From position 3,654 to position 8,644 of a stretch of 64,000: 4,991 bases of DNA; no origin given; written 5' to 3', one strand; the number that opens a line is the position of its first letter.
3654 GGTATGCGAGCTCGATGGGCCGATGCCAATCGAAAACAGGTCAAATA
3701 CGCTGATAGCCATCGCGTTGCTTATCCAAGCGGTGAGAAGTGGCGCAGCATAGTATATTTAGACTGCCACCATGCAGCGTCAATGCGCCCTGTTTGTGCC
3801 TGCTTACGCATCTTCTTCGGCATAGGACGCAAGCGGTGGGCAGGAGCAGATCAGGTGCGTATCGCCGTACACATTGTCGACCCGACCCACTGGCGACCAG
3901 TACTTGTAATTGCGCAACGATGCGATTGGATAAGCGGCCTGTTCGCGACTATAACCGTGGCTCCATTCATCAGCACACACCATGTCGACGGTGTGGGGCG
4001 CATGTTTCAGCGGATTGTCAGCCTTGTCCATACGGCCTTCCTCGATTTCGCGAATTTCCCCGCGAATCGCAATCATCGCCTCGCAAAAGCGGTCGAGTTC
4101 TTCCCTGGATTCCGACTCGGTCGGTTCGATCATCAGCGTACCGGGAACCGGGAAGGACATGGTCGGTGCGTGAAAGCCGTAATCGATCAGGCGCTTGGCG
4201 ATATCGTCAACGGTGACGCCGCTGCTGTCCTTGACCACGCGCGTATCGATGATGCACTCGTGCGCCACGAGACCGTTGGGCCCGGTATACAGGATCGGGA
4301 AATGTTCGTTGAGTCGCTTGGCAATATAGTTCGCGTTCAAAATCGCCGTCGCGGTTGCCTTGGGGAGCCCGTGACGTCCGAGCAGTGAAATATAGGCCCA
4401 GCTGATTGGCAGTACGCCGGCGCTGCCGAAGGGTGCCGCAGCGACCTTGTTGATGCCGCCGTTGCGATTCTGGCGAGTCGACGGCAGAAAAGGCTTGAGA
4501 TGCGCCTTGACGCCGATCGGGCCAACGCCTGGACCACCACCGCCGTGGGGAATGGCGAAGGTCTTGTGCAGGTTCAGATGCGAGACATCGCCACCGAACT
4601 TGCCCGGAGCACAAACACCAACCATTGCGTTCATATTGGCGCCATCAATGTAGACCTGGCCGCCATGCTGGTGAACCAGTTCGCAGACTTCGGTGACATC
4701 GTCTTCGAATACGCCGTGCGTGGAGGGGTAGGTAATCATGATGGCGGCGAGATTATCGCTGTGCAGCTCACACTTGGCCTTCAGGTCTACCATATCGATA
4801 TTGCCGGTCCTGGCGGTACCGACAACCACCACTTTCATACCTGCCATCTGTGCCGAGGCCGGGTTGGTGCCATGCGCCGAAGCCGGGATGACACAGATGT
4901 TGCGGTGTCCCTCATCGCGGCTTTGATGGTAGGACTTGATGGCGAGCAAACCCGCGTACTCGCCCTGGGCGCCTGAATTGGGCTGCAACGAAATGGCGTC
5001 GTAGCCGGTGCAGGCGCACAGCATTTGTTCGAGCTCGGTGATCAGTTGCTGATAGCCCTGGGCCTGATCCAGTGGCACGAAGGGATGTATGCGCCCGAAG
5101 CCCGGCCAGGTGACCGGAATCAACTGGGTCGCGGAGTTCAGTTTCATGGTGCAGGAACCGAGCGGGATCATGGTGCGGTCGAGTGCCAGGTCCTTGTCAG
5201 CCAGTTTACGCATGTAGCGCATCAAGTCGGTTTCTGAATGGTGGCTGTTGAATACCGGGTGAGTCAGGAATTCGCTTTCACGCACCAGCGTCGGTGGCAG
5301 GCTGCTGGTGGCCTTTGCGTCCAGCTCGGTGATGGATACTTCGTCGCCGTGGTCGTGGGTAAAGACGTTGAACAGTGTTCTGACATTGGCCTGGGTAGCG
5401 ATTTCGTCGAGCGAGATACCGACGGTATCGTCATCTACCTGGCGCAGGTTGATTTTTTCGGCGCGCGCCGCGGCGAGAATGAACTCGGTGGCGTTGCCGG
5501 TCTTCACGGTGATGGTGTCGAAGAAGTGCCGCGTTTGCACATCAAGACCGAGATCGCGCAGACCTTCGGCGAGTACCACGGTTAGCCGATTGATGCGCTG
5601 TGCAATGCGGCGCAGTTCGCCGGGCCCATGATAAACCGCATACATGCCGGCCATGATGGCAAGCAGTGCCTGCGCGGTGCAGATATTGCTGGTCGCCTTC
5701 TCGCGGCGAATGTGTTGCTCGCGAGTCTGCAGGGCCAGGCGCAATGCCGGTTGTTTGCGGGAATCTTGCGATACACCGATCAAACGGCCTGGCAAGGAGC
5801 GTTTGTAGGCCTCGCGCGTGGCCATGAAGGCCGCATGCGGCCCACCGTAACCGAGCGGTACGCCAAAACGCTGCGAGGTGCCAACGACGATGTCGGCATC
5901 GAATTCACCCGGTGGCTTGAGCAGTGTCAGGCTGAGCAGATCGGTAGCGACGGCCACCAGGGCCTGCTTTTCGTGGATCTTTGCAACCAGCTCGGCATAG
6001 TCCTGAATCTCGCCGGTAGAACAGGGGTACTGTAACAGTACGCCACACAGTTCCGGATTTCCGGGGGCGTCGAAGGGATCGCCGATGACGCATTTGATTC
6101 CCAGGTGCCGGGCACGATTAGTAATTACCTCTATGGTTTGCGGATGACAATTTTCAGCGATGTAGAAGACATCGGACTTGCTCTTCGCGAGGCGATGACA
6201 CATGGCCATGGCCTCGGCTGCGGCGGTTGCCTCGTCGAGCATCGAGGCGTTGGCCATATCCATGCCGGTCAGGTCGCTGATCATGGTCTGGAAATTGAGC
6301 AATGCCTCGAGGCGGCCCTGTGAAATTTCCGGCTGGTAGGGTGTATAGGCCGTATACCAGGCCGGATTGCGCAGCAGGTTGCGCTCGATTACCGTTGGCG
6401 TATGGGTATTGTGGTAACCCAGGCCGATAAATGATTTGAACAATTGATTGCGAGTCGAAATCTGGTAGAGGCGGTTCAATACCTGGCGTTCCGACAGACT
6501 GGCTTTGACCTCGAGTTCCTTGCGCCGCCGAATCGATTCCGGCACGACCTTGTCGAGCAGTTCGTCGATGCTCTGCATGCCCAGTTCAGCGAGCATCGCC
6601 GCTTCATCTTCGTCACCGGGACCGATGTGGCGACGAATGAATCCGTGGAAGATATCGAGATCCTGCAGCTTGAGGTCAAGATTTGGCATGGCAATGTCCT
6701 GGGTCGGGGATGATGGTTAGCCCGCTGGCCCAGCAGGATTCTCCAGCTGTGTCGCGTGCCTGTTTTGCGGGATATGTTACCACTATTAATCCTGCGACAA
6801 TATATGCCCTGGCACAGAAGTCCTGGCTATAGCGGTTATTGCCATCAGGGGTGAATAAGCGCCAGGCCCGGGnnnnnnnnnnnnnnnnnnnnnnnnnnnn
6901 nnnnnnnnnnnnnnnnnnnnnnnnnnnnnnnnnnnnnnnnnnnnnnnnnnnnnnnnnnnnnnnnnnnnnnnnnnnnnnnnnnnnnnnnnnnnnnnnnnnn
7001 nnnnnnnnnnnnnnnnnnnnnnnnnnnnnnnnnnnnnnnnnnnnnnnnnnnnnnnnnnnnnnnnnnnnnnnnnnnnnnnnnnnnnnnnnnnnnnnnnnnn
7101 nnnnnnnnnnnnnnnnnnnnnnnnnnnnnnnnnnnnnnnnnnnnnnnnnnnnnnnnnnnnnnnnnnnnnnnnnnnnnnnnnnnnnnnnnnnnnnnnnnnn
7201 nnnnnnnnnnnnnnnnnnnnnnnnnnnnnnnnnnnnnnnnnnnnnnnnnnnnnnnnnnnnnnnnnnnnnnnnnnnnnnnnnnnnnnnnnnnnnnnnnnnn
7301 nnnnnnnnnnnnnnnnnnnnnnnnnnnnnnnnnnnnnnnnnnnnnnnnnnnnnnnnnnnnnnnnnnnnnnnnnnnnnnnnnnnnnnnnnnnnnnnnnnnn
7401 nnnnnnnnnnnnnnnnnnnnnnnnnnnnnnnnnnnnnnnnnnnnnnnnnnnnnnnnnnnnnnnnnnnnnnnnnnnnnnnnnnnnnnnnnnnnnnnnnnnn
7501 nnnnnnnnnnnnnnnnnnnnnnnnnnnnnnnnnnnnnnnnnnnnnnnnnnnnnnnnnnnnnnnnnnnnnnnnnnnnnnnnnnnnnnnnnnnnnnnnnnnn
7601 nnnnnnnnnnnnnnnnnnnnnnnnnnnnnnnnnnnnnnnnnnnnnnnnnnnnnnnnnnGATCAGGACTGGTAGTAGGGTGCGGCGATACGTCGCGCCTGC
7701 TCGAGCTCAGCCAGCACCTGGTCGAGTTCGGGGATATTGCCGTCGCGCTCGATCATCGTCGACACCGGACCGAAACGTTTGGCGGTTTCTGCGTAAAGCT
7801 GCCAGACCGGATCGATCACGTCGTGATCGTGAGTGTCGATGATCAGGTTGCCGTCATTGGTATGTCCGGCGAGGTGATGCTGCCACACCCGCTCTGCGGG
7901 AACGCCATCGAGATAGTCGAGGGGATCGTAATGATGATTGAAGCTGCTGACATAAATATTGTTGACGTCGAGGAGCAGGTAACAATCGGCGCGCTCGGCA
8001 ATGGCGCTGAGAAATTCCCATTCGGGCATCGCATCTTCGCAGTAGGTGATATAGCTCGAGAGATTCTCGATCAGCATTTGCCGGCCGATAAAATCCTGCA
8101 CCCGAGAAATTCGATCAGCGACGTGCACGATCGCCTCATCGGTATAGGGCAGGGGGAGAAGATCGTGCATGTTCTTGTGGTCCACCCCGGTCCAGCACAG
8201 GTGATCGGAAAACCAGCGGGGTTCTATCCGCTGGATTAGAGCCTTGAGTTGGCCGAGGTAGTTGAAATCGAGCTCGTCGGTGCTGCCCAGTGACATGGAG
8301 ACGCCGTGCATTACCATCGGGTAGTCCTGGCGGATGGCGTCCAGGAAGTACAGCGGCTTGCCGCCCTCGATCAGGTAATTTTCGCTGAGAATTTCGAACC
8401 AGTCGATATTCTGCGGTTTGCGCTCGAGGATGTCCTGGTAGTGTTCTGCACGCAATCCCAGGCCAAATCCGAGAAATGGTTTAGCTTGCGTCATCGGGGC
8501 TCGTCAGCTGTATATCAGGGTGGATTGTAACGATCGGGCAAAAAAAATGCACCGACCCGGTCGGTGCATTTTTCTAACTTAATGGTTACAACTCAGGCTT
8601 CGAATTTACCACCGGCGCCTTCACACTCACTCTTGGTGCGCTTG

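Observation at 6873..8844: Minimal bufferin-like MNIO RiPP cluster lacking DoxX and cognate sigma factor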

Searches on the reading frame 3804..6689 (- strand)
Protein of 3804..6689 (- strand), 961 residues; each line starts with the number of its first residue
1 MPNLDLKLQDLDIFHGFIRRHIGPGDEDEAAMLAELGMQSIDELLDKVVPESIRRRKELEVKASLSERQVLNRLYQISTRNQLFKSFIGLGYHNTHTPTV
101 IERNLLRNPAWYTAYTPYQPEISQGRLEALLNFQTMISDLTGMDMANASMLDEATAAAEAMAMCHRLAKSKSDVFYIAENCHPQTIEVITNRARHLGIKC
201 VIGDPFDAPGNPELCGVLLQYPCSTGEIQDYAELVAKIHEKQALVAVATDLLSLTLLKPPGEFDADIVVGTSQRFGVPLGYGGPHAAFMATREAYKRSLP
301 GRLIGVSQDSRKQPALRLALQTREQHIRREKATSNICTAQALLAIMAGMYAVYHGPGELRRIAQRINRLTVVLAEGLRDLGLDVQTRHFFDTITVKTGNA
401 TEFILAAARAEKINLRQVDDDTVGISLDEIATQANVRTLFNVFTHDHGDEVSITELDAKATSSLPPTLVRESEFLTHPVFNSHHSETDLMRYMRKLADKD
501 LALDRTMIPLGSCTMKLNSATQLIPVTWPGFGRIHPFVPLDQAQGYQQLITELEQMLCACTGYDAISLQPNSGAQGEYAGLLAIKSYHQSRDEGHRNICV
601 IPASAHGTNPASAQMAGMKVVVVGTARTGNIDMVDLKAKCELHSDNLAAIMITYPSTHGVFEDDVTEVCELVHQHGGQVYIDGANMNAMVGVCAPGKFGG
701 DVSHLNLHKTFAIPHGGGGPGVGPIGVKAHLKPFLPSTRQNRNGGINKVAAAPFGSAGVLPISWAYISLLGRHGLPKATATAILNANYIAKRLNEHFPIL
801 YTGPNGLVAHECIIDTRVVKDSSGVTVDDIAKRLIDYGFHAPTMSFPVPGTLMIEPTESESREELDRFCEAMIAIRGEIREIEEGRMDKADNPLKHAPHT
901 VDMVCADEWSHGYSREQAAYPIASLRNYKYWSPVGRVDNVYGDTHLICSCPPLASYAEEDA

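Call 3: search_protein_families(library=pfam, proteins=[window:3804-6689:-], max_evalue=0.01)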
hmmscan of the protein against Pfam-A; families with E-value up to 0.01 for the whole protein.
window:3804-6689:- (961 aa): 4 families
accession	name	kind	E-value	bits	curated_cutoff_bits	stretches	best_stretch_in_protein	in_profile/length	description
PF02347.22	GDC-P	-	6.1e-196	651.8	26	2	19-443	1-429/429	Glycine cleavage system P-protein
PF21478.3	GcvP2_C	-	9.5e-61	203.5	27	1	778-899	1-122/122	Glycine dehydrogenase, C-terminal domain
PF01212.27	Beta_elim_lyase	-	1.6e-06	28.1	27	1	541-684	25-170/288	Beta-eliminating lyase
PF00266.25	Aminotran_5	-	9.1e-05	22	21.5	1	583-711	77-203/371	Aminotransferase class-V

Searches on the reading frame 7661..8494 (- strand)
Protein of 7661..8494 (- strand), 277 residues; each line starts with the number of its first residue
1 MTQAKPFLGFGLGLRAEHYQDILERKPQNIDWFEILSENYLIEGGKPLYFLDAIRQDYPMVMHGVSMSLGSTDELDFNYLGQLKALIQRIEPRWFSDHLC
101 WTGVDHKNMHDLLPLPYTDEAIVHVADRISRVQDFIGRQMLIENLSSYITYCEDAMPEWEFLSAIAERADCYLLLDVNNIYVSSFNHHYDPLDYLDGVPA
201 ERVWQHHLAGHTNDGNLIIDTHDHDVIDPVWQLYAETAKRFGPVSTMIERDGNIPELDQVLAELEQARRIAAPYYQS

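Call 3: search_protein_families(library=pfam, proteins=[window:7661-8494:-], max_evalue=0.01)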
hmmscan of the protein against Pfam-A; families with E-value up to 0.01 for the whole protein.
window:7661-8494:- (277 aa): 1 family
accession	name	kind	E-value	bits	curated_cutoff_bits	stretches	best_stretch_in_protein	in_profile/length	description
PF05114.20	MbnB_TglH_ChrH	-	1.5e-112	375.5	25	1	10-271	2-262/263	RiPP precursor modification enzyme MbnB/TglH/ChrH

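Call 4: search_protein_families(library=ncbifam, proteins=[window:7661-8494:-], max_evalue=0.01)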
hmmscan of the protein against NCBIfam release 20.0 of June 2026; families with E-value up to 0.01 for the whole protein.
window:7661-8494:- (277 aa): 5 families
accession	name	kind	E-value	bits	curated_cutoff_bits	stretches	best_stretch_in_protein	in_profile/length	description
NF050167.1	MNIO_BufB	equivalog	7.6e-115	382.7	310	1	10-268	1-262/262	MNIO family bufferin maturase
NF003818.2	PRK05409.1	equivalog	4.9e-87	291.9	360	1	10-270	2-263/264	HvfB family MNIO-type RiPP peptide maturase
NF050151.1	RiPP_MNIO_ApyH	equivalog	1.7e-23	83.2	400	1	4-268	9-277/283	multinuclear non-heme iron-dependent oxidative enzyme ApyH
TIGR04159.2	methbact_MbnB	equivalog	4.5e-19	69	325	1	27-271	20-259/261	methanobactin biosynthesis protein MbnB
NF050165.1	MNIO_ChrH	equivalog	8.4e-15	54.7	600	1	51-252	50-259/363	MNIO family chryseobactin maturase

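Call 60: search_solved_structures(query=window:7661-8494:-, max_evalue=0.001, show_alignments=1)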
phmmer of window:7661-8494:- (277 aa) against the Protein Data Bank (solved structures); distinct sequences matched with E-value up to 0.001: 8.
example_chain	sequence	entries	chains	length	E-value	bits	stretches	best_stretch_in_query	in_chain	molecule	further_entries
3bww_A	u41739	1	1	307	3.2e-49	170.7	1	9-214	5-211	Protein of unknown function DUF692/COG3220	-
8hci_D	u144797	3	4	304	1.7e-20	76.5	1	86-254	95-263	DUF692 family protein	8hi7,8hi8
7dz9_B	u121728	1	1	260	8.9e-11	44.6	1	28-261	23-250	cpMbnB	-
7dz9_A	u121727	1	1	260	9e-11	44.6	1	28-261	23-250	MbnB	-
7tcr_A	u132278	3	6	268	4.9e-07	32.3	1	26-268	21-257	Methanobactin biosynthesis cassette protein MbnB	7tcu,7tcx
7fc0_E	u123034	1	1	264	3.6e-06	29.5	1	29-269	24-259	Methanobactin biosynthesis cassette protein MbnB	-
7fc0_B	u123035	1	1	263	3.7e-06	29.4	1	29-269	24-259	Methanobactin biosynthesis cassette protein MbnB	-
7tcw_A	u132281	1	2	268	7.6e-06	28.4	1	26-267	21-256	Methanobactin biosynthesis cassette protein MbnB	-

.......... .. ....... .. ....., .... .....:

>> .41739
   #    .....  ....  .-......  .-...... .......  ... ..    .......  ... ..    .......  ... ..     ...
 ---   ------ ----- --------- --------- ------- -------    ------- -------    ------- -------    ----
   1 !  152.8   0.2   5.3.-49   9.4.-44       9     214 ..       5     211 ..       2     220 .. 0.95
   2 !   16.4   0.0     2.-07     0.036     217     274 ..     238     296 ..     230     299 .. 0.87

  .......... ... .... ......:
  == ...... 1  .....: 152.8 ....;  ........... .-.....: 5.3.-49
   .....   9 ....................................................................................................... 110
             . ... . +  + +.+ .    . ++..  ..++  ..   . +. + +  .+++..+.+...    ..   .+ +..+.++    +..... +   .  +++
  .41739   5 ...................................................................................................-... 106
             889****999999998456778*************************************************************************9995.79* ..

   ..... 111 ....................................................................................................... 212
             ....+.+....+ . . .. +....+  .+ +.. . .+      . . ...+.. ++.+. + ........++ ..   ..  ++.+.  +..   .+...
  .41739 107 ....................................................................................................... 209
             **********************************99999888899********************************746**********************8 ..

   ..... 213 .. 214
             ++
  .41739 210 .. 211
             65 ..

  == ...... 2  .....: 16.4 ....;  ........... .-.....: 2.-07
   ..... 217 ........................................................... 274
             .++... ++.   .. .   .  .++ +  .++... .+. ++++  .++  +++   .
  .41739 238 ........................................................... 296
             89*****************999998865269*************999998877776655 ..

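Call 81: search_solved_structures(query=window:7661-8494:-, max_evalue=0.00001, show_alignments=5)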
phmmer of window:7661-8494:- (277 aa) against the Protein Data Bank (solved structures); distinct sequences matched with E-value up to 0.00001: 8.
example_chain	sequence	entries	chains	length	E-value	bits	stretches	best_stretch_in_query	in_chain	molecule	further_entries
3bww_A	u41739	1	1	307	3.2e-49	170.7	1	9-214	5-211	Protein of unknown function DUF692/COG3220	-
8hci_D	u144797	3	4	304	1.7e-20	76.5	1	86-254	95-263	DUF692 family protein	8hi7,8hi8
7dz9_B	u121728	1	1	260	8.9e-11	44.6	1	28-261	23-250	cpMbnB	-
7dz9_A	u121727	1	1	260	9e-11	44.6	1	28-261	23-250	MbnB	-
7tcr_A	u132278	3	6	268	4.9e-07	32.3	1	26-268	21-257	Methanobactin biosynthesis cassette protein MbnB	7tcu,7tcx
7fc0_E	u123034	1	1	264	3.6e-06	29.5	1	29-269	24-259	Methanobactin biosynthesis cassette protein MbnB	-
7fc0_B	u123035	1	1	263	3.7e-06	29.4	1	29-269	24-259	Methanobactin biosynthesis cassette protein MbnB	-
7tcw_A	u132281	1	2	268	7.6e-06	28.4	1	26-267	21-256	Methanobactin biosynthesis cassette protein MbnB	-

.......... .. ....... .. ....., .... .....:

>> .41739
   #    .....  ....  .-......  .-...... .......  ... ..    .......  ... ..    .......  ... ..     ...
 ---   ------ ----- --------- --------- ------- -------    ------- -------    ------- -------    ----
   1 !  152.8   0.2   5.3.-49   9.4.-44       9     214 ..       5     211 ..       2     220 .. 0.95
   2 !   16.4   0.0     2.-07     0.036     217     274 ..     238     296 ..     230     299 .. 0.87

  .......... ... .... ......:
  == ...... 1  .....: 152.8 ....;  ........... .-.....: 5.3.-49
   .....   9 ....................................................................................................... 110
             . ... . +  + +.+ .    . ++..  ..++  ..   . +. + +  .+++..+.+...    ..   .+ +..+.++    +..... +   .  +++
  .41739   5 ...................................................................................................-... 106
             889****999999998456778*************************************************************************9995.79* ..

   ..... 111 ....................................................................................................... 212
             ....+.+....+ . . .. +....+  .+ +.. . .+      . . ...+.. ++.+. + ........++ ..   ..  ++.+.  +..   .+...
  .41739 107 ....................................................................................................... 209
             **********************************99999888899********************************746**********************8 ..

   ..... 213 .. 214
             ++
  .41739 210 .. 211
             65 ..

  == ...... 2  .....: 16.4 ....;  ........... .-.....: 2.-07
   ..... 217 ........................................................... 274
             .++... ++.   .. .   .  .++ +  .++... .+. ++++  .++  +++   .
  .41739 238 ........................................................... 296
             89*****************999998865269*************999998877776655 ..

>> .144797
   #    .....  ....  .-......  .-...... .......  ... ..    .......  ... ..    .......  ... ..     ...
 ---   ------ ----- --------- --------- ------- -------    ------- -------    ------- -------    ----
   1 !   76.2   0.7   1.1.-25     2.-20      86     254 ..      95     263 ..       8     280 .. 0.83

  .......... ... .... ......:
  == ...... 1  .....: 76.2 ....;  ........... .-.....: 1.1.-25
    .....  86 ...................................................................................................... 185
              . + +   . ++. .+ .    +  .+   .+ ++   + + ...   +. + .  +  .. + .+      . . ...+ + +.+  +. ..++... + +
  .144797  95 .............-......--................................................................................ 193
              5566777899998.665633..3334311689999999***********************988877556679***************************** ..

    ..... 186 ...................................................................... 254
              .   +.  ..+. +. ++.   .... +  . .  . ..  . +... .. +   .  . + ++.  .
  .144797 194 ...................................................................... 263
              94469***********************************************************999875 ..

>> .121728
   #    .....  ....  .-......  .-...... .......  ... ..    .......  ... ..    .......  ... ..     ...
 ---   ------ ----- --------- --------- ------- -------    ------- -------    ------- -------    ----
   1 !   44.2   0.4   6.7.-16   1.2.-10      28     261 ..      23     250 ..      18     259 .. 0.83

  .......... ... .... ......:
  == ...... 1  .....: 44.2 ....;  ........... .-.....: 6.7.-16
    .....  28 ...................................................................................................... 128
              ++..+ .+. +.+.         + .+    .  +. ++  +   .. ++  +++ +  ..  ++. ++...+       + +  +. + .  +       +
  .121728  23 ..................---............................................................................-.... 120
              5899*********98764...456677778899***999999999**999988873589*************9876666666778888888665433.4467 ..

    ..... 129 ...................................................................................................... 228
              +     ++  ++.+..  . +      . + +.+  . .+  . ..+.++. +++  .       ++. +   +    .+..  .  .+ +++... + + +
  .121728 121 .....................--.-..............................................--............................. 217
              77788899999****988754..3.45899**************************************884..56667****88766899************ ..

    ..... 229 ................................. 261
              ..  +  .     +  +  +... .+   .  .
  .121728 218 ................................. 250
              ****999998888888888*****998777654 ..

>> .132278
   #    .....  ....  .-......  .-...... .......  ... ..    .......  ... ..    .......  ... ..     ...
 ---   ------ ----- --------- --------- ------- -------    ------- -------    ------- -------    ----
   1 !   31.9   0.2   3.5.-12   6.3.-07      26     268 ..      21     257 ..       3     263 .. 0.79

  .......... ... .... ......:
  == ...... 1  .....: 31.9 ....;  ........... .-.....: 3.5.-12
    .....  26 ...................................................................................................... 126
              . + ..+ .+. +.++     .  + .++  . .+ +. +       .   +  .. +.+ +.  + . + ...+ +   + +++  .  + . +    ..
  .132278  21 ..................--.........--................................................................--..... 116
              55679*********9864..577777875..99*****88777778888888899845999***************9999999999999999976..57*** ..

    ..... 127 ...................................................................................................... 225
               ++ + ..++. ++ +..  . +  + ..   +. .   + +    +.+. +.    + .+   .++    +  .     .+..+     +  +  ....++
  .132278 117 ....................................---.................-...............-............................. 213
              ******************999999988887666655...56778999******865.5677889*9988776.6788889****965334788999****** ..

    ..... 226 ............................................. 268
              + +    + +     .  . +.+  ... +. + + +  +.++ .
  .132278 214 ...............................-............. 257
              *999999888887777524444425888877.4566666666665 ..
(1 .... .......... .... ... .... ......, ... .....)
